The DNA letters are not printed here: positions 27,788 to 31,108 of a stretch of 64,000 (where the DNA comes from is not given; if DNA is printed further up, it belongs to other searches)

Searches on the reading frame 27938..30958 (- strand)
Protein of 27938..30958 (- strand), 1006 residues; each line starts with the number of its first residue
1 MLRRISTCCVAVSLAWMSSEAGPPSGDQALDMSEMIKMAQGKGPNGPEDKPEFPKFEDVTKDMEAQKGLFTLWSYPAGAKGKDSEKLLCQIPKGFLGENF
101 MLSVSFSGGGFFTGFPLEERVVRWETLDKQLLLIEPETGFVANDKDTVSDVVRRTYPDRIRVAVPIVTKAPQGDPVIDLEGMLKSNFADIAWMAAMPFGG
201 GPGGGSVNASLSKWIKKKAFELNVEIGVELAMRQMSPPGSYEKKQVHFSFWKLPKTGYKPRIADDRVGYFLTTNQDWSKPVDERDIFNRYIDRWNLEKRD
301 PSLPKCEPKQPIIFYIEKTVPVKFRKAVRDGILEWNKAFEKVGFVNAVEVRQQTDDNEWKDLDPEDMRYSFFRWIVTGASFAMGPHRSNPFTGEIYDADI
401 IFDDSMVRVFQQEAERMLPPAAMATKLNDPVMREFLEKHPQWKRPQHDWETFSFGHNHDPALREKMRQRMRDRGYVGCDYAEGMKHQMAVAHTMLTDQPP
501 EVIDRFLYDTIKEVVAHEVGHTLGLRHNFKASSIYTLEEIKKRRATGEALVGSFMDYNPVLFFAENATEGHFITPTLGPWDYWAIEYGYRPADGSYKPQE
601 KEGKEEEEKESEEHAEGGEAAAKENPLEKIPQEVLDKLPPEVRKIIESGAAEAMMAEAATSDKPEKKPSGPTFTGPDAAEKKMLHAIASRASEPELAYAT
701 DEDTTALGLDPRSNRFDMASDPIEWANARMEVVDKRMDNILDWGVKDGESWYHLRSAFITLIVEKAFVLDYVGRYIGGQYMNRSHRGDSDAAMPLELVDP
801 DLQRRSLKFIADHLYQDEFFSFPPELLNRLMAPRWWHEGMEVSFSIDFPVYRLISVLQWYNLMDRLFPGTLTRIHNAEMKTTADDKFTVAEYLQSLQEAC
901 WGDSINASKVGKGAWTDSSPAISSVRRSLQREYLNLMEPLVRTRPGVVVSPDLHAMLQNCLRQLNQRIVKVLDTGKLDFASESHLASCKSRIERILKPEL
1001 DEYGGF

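Call 11: search_protein_families(library=pfam, proteins=[window:27938-30958:-], max_evalue=0.001)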
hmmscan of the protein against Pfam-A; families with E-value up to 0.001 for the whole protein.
window:27938-30958:- (1006 aa): 3 families
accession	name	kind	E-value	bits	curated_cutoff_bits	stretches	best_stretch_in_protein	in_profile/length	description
PF16313.11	DUF4953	-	2.5e-65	221.2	24.2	2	678-903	105-312/316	Met-zincin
PF17148.9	DUF5117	-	2.4e-22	80.1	27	1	117-298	4-188/189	Domain of unknown function (DUF5117)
PF00413.30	Peptidase_M10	-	0.00079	19.8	24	0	511-535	108-132/159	Matrixin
